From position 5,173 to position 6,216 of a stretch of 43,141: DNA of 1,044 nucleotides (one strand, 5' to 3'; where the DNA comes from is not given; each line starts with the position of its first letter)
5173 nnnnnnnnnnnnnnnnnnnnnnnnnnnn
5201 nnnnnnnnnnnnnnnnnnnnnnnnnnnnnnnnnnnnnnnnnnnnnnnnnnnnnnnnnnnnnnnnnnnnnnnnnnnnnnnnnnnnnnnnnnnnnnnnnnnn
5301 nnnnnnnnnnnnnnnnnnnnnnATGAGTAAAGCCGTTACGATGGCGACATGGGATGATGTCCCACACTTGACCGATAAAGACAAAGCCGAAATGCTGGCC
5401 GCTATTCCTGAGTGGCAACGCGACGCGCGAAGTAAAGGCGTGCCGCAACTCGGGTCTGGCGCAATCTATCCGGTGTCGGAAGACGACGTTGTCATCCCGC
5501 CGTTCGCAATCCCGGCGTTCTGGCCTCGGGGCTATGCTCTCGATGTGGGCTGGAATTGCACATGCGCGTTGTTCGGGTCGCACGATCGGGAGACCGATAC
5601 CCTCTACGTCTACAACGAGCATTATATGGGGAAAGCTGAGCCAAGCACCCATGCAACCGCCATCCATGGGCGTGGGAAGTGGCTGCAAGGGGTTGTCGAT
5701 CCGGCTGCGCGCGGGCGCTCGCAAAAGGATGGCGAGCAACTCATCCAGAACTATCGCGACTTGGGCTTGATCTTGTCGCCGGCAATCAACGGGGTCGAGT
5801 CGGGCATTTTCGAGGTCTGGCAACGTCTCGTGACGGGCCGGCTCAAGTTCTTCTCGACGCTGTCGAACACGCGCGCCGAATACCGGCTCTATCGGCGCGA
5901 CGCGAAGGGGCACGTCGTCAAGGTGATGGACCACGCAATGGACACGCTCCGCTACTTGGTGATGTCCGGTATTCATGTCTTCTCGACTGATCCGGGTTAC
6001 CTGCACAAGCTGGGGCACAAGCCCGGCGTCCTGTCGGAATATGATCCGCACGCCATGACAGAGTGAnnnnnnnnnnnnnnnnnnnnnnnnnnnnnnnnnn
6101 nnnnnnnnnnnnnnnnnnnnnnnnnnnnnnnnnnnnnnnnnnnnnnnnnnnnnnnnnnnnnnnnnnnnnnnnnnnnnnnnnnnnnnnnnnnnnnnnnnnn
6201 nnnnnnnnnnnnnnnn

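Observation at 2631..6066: Large terminase gene split into separate ATPase and nuclease ORFs by a 1.9-kb, four-gene insertion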

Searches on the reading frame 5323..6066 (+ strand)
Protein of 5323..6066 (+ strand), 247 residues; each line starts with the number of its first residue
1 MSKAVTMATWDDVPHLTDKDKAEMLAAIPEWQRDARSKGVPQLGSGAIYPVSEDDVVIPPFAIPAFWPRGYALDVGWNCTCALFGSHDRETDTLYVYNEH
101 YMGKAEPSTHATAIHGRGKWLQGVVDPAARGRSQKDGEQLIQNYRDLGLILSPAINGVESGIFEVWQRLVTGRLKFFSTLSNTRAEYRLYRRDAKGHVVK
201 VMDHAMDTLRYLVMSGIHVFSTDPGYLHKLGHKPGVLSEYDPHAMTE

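Call 3: search_protein_families(library=pfam, proteins=[window:5323-6066:+], max_evalue=0.01)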
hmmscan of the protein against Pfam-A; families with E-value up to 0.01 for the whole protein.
window:5323-6066:+ (247 aa): 0 families

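Call 4: search_protein_families(library=phrogs, proteins=[window:5323-6066:+], max_evalue=0.01)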
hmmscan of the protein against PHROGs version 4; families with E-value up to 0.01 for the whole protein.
window:5323-6066:+ (247 aa): 3 families
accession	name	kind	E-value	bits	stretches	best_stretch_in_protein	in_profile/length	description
phrog_5653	-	head and packaging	4.8e-16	60.1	1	44-216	6-180/199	terminase large subunit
phrog_30463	-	unknown function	5.2e-10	40.9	1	156-214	13-71/101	-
phrog_2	-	head and packaging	1e-08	35.4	1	6-217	425-593/807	terminase large subunit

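Call 7: search_dna_similar(query=window:5323-6066:+, collection=phages, mode=protein, max_rows=40)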
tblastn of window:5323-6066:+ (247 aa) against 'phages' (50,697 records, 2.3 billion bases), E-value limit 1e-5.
Records with a match: 425; places in all: 427; records where one place covers at least 80% of the query: 416.
Best place of each record, by identity: <60% 425.
By first word of the organism name: Pseudomonas 110; Escherichia 101; Salmonella 98; Vibrio 18; Aeromonas 11; Caudoviricetes 10; Proteus 10; Enterobacteria 10; Cronobacter 6; Ralstonia 5; and 23 more.
By host as written in the record: Escherichia coli 62; Pseudomonas aeruginosa 39; - 36; Salmonella enterica subsp. enterica serovar Typhimurium 21; Salmonella sp. 17; Pseudomonas aeruginosa PAO1 16; Salmonella enterica 11; Aeromonas hydrophila 9; and 131 more.
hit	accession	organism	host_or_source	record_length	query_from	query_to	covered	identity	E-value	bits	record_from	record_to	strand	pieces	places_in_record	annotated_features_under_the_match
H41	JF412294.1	EBPR podovirus 1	-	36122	3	224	90%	55.0%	2e-76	256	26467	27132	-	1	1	gp39: TerL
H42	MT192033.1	Chlorobiaceae phage CV-1-33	Chlorobiaceae bacterium strain GSB-B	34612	3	222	89%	55.0%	1e-74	251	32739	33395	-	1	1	hypothetical protein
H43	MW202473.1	Caudoviricetes sp.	Manatee Spring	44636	2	224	90%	53.4%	5e-74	249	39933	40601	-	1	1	large terminase protein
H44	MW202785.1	Caudoviricetes sp.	Manatee Spring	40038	1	224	91%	52.7%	1e-74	251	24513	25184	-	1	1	large terminase protein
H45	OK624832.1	Xanthomonas phage DES1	Xanthomonas sp.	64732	3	212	85%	54.3%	5e-70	238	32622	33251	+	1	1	large terminase protein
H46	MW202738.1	Caudoviricetes sp.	Manatee Spring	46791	2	233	94%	47.9%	3e-64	221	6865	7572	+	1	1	large terminase protein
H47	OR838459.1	Stenotrophomonas phage StenR_269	Stenotrophomonas rhizophila CEMTC 4565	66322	2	215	87%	50.9%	3e-65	224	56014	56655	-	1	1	terminase large subunit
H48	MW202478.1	Caudoviricetes sp.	Manatee Spring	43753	3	206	83%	42.6%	6e-56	197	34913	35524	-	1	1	large terminase protein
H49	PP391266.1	Escherichia phage PJNS034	Escherichia coli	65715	8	218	85%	41.1%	5e-48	175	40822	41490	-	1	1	terminase large subunit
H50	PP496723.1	Pantoea bacteriophage TacPo2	Pantoea agglomerans TAC4.III.94.1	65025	8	218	85%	41.1%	7e-48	174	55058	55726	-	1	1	hypothetical protein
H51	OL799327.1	Aeromonas phage BUCT695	Aeromonas veronii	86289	8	227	89%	39.2%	1e-45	168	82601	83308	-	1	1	terminase large subunit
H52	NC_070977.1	Aeromonas phage BUCT695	Aeromonas veronii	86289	8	227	89%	39.2%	1e-45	168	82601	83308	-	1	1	terminase large subunit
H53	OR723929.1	Vibrio phage vB_VpaP_SJSY21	Vibrio parahaemolyticus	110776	8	218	85%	40.6%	7e-44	163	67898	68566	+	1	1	terminase large subunit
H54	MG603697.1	Vibrio phage Vp_R1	Vibrio parahaemolyticus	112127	8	218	85%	40.2%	2e-43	162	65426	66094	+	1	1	terminase large subunit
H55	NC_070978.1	Vibrio phage Vp_R1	Vibrio parahaemolyticus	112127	8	218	85%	40.2%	2e-43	162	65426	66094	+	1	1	terminase large subunit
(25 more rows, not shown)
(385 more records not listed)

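Call 49: search_protein_families(library=ncbifam, proteins=[window:5323-6066:+], max_evalue=0.1)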
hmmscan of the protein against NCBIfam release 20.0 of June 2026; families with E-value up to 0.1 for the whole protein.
window:5323-6066:+ (247 aa): 1 family
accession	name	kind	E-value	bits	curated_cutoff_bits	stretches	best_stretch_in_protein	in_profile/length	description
TIGR01547.1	phage_term_2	equivalog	0.0015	18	105.05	1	73-213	232-389/396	PBSX family phage terminase large subunit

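Call 54: get_annotated_region(hit=H45, flank=6000)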
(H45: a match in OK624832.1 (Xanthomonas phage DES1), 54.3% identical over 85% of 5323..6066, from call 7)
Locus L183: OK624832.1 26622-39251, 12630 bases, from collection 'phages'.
description: Xanthomonas phage DES1, complete genome.
organism: Xanthomonas phage DES1 (NCBI taxid 2894399)
taxonomy: Viruses; Duplodnaviria; Heunggongvirae; Uroviricota; Caudoviricetes
host: Xanthomonas sp.; source: wastewater reclamation facility; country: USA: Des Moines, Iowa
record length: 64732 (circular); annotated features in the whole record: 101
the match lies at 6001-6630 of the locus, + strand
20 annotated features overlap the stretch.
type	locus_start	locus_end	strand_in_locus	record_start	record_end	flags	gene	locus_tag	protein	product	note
CDS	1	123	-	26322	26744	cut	-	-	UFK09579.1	hypothetical protein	-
CDS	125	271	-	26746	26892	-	-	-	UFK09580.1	hypothetical protein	-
CDS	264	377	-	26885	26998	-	-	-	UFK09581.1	hypothetical protein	-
CDS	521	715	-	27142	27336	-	-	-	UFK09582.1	hypothetical protein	-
CDS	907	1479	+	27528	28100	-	-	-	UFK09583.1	hypothetical protein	-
CDS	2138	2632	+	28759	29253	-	-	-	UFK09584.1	HNH endonuclease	-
CDS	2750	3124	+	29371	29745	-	-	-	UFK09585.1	hypothetical protein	-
CDS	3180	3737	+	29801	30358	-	-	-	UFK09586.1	lysozyme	-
CDS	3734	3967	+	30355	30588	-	-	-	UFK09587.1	hypothetical protein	-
CDS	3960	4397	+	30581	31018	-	-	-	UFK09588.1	DNA-packaging protein small subunit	-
CDS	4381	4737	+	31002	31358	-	-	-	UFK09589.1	terminase family protein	-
CDS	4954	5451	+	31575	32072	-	-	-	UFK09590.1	hypothetical protein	-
CDS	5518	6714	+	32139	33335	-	-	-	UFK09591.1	large terminase protein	-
CDS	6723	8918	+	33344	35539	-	-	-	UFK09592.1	portal protein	-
CDS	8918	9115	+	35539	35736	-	-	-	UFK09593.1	hypothetical protein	-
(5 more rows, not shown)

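Call 55: get_annotated_region(hit=H47, flank=6000)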
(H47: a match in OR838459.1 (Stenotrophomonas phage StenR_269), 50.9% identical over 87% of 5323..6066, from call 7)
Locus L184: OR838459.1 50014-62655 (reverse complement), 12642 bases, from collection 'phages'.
description: Stenotrophomonas phage StenR_269, complete genome.
organism: Stenotrophomonas phage StenR_269 (NCBI taxid 3110548)
taxonomy: Viruses; Duplodnaviria; Heunggongvirae; Uroviricota; Caudoviricetes
host: Stenotrophomonas rhizophila CEMTC 4565; source: soil sample from the remediation area of a coal mine; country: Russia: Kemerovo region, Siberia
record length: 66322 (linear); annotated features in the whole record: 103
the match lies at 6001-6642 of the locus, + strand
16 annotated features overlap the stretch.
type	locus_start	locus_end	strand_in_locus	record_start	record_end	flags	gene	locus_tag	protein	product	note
CDS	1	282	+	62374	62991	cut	-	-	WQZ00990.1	hypothetical protein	-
CDS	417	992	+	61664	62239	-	-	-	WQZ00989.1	lysozyme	-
CDS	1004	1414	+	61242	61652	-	-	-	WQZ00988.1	capsid decoration protein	-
CDS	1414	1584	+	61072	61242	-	-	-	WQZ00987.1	hypothetical protein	-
CDS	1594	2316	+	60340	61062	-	-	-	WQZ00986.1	SGNH/GDSL hydrolase family protein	-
CDS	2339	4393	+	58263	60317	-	-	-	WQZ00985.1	hypothetical protein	-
CDS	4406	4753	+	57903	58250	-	-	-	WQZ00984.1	hypothetical protein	-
CDS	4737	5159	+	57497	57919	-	-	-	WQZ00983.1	DNA-packaging protein small subunit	-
CDS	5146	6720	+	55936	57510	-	-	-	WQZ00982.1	terminase large subunit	-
CDS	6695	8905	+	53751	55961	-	-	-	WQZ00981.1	portal protein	-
CDS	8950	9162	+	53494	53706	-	-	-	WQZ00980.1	hypothetical protein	-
CDS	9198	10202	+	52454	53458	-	-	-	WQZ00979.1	scaffolding protein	-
CDS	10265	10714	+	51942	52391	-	-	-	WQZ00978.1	intron homing endonuclease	-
CDS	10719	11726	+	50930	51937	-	-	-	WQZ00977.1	major capsid protein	-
CDS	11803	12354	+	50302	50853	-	-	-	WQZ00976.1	virion associated protein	-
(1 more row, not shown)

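Call 57: search_solved_structures(query=window:5323-6066:+, max_evalue=0.01, show_alignments=2)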
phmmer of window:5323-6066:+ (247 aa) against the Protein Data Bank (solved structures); distinct sequences matched with E-value up to 0.01: 1.
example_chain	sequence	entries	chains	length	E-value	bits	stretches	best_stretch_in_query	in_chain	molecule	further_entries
4dkw_A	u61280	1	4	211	1.4e-14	57.3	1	43-214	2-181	Large terminase protein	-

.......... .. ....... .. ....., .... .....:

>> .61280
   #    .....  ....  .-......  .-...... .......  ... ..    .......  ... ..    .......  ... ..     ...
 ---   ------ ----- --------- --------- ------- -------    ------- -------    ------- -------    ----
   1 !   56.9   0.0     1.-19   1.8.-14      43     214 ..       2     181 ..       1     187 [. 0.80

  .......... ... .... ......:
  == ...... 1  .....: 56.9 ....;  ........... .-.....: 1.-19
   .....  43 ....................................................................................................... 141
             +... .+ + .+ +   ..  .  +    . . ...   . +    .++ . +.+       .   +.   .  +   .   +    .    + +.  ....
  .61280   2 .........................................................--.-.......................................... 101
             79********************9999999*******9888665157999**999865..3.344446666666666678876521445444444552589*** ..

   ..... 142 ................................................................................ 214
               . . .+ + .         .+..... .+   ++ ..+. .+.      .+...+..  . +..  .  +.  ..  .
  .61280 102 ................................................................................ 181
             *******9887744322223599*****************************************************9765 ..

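Call 59: find_homologous_proteins(query=window:5323-6066:+, max_evalue=1e-20)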
Query window:5323-6066:+ (247 aa): 3353 proteins with E <= 1e-20 among 3499 candidates; the best 120 are listed.
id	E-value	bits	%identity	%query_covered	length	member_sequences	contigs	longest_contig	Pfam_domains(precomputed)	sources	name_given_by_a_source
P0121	7.3e-169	578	100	100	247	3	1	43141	-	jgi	jgi:hypothetical protein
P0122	1.4e-122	426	74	99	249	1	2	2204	PF17289.9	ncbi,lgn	-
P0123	1.0e-108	381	66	99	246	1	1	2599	PF17289.9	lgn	-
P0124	1.3e-108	380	69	98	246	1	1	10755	PF17289.9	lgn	-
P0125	1.3e-107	377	65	99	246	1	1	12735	PF17289.9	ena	-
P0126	4.0e-107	375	65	99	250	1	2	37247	PF17289.9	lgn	-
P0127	8.8e-107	374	68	98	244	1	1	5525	PF17289.9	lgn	-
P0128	5.6e-106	372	67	98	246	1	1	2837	PF17289.9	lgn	-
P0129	5.8e-106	372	67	99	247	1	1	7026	-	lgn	-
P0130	6.4e-105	368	64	98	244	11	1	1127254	PF17289.9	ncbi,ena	-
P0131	2.0e-104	366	66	99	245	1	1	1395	PF17289.9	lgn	-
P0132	2.6e-104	366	63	100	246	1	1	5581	PF17289.9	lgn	-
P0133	2.7e-104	366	63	100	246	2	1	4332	-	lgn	-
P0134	4.2e-104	365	65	98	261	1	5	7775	PF17289.9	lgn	-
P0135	6.4e-104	365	64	99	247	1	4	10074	PF17289.9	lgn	-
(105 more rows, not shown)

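Call 66: predict_structure(alignment_id=A2)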
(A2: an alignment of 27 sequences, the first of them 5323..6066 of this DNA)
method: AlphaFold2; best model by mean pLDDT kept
length: 247 residues; sequences in the alignment: 27
mean_pLDDT: 79.7   pTM: 0.73
mean pLDDT of the five models: 79.7, 79.2, 78.0, 77.0, 75.2
residues with pLDDT >= 90: 122; 70-90: 60; 50-70: 35; < 50: 30
segments of 3 or more residues with pLDDT < 50: 1-12, 31-43, 131-134
pLDDT, mean of each block of 10 residues (from residue 1): 33 62 65 39 61 94 96 88 97 98 87 94 81 64 94 85 91 97 90 71 88 95 89 67 58
secondary structure, 60 per line:
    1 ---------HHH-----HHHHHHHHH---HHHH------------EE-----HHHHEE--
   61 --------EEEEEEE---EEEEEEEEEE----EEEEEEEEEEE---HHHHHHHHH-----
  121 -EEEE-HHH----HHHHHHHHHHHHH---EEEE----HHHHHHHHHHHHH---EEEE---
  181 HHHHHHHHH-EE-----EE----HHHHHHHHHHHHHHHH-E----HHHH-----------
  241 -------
elements in order: H18-26 H30-33 H53-56 E69-75 E79-88 E93-103 H107-115 E122-125 H134-146 E150-153 H158-170 E174-177 H181-189 H204-219 H226-229

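Call 70: fold_search(model_id=the predicted structure, library=pdb)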
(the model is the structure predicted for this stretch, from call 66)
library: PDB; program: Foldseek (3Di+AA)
matches with E <= 10: 1388; with E <= 0.001: 31
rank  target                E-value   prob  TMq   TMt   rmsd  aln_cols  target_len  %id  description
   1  4dkw_A                9.2e-15  1.00  0.66  0.83   2.0       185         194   26  Structure of P22 Large terminase nuclease domain (released 2012-06-27)
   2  5oe9_B                1.4e-11  1.00  0.58  0.36   8.2       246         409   22  Structure of large terminase from the thermophilic bacteriophage D6E in complex with sulfate (Crystal form 2) (released 2017-10-11)
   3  5oe8_A                1.7e-11  1.00  0.59  0.37   7.2       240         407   22  Structure of large terminase from the thermophilic bacteriophage D6E (Crystal form 2) (released 2017-10-11)
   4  5oe9_A                1.8e-11  1.00  0.56  0.35   7.3       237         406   22  Structure of large terminase from the thermophilic bacteriophage D6E in complex with sulfate (Crystal form 2) (released 2017-10-11)
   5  5oe8_C                2.3e-11  1.00  0.57  0.36   7.1       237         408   22  Structure of large terminase from the thermophilic bacteriophage D6E (Crystal form 2) (released 2017-10-11)
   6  5oe8_B                2.5e-11  1.00  0.57  0.36   7.2       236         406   22  Structure of large terminase from the thermophilic bacteriophage D6E (Crystal form 2) (released 2017-10-11)
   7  5oe9_C                4.3e-11  1.00  0.57  0.35   8.4       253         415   20  Structure of large terminase from the thermophilic bacteriophage D6E in complex with sulfate (Crystal form 2) (released 2017-10-11)
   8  5oeb_C                4.5e-11  1.00  0.58  0.37   7.3       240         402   21  Structure of large terminase from the thermophilic bacteriophage D6E in complex with ADP (Crystal form 3) (released 2017-10-11)
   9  5oeb_A                6.5e-11  1.00  0.57  0.36   7.2       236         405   21  Structure of large terminase from the thermophilic bacteriophage D6E in complex with ADP (Crystal form 3) (released 2017-10-11)
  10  5oee_C                6.9e-11  1.00  0.58  0.37   7.4       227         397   22  Structure of large terminase from the thermophilic bacteriophage D6E (Crystal form 3) (released 2017-10-11)
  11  5oeb_F                7.3e-11  1.00  0.58  0.37   7.3       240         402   21  Structure of large terminase from the thermophilic bacteriophage D6E in complex with ADP (Crystal form 3) (released 2017-10-11)
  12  5oee_B                1.3e-10  1.00  0.58  0.37   7.2       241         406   22  Structure of large terminase from the thermophilic bacteriophage D6E (Crystal form 3) (released 2017-10-11)
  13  5oee_F                1.3e-10  1.00  0.58  0.37   7.3       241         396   21  Structure of large terminase from the thermophilic bacteriophage D6E (Crystal form 3) (released 2017-10-11)
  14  5oee_A                1.3e-10  1.00  0.60  0.38   7.1       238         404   21  Structure of large terminase from the thermophilic bacteriophage D6E (Crystal form 3) (released 2017-10-11)
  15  5oea_A                1.5e-10  1.00  0.57  0.36   7.2       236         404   22  Structure of large terminase from the thermophilic bacteriophage D6E in complex with ATP-gamma-S (Crystal form 3) (released 2017-10-11)
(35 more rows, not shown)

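Call 75: search_protein_families(library=pfam, proteins=[window:5323-6066:+], max_evalue=10)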
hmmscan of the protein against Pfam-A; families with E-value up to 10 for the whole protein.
window:5323-6066:+ (247 aa): 1 family
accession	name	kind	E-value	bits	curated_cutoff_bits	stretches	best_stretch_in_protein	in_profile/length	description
PF09420.15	Nop16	-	0.16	12.5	25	1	138-204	41-112/210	Ribosome biogenesis protein Nop16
